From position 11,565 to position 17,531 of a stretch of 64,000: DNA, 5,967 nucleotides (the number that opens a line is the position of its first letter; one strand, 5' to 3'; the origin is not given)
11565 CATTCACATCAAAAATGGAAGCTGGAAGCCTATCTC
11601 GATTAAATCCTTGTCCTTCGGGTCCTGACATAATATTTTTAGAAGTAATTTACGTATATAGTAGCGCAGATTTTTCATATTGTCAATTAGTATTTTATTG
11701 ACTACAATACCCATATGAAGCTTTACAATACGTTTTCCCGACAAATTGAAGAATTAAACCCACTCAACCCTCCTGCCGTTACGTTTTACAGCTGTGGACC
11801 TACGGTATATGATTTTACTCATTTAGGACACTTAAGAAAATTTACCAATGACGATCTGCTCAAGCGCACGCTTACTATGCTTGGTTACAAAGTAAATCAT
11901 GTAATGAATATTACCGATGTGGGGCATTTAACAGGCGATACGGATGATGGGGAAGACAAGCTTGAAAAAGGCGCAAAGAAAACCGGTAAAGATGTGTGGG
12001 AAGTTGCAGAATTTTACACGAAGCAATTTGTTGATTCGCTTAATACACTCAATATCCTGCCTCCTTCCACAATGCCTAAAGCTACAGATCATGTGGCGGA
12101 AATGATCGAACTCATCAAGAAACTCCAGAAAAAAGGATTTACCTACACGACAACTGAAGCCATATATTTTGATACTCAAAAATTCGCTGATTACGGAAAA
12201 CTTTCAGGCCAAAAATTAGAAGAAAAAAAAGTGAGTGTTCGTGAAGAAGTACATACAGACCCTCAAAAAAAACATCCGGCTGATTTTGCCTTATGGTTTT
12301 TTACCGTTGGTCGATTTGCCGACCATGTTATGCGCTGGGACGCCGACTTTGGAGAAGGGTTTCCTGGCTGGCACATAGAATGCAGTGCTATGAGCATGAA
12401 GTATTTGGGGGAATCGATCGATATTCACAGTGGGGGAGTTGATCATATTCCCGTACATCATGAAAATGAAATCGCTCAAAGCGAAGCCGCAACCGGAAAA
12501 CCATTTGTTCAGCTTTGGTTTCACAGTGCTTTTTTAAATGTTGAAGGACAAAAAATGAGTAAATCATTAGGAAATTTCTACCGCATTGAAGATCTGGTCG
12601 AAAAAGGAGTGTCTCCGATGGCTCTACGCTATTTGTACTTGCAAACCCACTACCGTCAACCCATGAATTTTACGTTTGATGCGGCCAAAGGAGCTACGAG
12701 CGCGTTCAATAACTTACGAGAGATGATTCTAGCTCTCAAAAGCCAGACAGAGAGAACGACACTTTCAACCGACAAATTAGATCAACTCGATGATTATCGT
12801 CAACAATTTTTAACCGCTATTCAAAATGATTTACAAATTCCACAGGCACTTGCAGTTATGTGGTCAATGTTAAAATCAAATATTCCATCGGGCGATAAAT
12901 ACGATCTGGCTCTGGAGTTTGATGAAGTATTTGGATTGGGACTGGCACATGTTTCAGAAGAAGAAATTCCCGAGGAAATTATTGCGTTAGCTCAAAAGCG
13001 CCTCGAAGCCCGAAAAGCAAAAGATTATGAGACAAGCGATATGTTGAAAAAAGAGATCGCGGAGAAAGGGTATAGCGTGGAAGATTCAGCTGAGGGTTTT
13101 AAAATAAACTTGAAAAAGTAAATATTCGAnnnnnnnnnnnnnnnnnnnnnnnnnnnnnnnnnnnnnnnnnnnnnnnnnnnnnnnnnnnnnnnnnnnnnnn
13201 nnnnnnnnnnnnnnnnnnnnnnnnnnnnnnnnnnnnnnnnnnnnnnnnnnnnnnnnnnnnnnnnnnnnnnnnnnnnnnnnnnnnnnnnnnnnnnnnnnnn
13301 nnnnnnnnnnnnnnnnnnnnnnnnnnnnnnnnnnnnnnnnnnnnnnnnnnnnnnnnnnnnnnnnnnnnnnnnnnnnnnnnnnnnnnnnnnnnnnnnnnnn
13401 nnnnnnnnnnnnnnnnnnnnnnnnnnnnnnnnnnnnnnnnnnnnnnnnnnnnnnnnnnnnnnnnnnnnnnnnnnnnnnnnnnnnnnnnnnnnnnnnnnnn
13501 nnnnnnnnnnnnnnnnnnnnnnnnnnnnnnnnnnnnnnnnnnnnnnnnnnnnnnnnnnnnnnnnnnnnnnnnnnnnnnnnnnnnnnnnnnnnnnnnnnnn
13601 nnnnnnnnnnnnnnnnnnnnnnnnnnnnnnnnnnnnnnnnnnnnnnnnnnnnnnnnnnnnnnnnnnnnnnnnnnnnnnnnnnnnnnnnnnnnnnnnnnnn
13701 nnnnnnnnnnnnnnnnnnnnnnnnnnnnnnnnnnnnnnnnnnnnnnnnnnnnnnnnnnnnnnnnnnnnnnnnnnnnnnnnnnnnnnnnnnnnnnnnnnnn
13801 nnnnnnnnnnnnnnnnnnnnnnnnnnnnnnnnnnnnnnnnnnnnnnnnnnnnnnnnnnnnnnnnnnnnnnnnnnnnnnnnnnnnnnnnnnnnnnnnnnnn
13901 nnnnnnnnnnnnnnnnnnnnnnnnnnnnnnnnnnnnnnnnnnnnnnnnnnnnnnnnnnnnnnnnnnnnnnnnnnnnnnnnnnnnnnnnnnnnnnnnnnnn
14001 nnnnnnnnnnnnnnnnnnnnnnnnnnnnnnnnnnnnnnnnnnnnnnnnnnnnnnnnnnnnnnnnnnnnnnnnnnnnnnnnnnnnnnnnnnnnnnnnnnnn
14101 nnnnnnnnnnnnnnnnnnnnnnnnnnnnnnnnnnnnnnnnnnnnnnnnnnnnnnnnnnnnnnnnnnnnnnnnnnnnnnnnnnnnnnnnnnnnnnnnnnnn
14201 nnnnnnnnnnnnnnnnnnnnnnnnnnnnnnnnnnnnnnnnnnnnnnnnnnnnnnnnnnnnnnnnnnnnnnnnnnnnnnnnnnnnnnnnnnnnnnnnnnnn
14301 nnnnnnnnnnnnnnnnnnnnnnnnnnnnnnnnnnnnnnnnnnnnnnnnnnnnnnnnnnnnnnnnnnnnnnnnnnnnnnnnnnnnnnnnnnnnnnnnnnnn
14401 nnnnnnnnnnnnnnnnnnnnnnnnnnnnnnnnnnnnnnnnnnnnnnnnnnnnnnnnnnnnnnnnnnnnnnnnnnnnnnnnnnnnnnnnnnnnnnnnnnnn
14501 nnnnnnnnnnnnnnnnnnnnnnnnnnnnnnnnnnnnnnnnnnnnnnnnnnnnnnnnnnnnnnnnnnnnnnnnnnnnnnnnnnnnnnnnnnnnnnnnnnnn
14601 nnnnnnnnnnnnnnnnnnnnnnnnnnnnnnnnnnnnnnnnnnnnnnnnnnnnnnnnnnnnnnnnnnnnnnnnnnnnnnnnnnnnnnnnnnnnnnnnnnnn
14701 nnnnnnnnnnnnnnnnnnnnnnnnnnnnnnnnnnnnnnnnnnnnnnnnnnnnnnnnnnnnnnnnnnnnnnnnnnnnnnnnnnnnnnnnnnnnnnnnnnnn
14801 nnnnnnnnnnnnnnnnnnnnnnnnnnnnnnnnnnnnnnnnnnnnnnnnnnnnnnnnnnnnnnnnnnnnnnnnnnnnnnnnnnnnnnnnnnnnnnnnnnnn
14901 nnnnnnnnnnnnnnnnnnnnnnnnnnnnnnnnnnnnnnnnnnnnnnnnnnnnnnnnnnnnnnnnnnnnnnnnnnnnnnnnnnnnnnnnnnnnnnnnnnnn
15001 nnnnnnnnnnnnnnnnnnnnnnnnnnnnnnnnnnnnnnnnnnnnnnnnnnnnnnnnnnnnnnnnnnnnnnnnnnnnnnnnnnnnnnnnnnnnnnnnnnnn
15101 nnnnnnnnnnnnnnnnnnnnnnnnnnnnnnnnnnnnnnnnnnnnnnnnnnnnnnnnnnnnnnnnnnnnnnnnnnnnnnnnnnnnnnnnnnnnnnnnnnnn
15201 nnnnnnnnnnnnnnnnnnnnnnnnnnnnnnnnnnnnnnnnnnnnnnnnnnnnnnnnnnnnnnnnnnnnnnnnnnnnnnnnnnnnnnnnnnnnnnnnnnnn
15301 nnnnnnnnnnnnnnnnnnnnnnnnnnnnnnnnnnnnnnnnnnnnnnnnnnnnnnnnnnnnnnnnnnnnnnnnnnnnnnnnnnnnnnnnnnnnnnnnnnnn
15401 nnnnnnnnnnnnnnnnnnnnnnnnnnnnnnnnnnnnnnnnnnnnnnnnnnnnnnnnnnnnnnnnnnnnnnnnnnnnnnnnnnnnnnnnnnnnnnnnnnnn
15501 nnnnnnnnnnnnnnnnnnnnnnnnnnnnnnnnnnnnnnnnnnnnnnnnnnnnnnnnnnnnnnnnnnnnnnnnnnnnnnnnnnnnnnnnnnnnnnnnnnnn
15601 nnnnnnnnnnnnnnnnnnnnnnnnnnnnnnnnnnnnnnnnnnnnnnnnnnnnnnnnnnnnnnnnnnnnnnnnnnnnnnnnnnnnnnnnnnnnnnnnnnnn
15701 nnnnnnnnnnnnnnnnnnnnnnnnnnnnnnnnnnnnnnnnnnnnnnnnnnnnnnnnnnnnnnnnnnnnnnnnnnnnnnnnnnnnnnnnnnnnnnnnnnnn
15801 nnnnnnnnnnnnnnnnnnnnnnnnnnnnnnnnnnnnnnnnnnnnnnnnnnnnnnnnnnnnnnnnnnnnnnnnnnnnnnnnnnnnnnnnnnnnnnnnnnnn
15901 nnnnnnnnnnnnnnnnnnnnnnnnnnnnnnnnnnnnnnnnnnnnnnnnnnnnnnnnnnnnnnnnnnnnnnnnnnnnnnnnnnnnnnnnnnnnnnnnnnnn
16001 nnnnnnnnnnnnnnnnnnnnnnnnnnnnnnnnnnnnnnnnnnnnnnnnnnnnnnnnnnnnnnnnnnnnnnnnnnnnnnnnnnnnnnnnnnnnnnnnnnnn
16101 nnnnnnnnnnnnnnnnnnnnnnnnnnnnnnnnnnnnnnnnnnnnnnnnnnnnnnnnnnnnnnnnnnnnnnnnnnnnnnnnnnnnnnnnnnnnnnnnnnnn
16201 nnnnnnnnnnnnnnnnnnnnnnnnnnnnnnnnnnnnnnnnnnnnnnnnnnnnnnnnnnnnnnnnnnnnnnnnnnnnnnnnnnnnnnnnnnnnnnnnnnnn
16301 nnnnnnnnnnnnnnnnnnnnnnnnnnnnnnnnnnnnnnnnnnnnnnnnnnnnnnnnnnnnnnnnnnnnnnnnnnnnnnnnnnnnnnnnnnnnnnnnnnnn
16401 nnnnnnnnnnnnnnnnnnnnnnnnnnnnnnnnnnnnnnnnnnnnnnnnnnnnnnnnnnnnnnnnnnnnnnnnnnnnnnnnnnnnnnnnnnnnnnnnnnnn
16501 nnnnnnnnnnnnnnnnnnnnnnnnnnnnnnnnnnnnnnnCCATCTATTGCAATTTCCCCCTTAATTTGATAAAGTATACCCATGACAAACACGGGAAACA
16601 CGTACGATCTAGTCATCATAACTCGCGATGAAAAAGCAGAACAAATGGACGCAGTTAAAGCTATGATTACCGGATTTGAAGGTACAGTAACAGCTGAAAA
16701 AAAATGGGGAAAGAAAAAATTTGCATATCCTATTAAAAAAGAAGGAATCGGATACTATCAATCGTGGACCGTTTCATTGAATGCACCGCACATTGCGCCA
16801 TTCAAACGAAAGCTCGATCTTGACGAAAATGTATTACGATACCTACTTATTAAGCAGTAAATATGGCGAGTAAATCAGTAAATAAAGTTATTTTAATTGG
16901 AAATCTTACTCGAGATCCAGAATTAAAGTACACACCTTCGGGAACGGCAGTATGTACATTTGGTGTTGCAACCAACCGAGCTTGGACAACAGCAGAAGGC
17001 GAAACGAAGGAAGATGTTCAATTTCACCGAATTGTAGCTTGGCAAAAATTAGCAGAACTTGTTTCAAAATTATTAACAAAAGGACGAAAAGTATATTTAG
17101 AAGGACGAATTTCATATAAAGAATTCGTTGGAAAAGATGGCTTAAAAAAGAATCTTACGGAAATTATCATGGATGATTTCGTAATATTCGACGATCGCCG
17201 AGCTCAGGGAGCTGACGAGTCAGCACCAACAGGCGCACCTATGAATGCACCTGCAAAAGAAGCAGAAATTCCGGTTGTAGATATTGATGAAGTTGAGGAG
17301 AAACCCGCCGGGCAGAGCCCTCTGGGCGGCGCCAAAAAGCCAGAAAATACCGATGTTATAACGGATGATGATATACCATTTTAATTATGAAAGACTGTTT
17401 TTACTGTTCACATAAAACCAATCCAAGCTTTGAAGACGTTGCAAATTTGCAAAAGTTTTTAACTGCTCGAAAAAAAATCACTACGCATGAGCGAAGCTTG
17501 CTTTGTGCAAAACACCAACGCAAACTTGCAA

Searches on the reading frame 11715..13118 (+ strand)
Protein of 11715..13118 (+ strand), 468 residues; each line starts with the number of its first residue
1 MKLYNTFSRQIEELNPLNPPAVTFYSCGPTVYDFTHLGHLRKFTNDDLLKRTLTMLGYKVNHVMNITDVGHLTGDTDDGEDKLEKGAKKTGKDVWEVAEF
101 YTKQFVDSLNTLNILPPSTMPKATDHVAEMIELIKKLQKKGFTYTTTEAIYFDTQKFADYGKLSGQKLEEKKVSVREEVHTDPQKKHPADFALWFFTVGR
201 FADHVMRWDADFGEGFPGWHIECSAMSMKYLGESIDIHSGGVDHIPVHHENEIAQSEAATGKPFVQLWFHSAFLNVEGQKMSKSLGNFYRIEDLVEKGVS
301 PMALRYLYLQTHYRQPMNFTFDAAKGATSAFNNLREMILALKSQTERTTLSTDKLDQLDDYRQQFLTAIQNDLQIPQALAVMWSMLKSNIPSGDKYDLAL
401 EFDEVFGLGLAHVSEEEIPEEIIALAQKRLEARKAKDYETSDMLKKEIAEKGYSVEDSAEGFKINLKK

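Call 12: search_protein_families(library=pfam, proteins=[window:11715-13118:+], max_evalue=0.001)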
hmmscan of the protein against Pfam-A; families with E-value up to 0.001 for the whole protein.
window:11715-13118:+ (468 aa): 5 families
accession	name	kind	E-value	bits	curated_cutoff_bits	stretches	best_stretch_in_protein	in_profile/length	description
PF01406.26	tRNA-synt_1e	-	2.8e-96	322.9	27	1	15-323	3-295/301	tRNA synthetases class I (C) catalytic domain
PF00133.28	tRNA-synt_1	-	3.4e-11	43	22.7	1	236-319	330-413/414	tRNA synthetases class I (I, L, M and V)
PF09334.17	tRNA-synt_1g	-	8.5e-11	41.7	20.1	1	260-322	307-369/391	tRNA synthetases class I (M)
PF01921.24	tRNA-synt_1f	-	2.1e-08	33.9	27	1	227-346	227-345/360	tRNA synthetases class I (K)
PF23493.1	CysS_C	-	9e-05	22.9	23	1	417-458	3-44/51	Cysteinyl-tRNA ligase anticodon binding domain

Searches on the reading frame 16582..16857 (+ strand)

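Call 13: search_protein_families(library=pfam, proteins=[window:16582-16857:+], max_evalue=0.001)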
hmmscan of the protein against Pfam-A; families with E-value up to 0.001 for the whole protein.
window:16582-16857:+ (92 aa): 1 family
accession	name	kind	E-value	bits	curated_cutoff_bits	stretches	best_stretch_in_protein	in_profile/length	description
PF01250.22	Ribosomal_S6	-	1.3e-18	67.4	27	1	8-91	2-90/90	Ribosomal protein S6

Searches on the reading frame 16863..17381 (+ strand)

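Call 13: search_protein_families(library=pfam, proteins=[window:16863-17381:+], max_evalue=0.001)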
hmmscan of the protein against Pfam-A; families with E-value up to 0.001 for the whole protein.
window:16863-17381:+ (173 aa): 1 family
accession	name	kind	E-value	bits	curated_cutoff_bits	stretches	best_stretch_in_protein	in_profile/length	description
PF00436.31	SSB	-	1.9e-33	115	26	1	6-106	1-101/104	Single-strand binding protein family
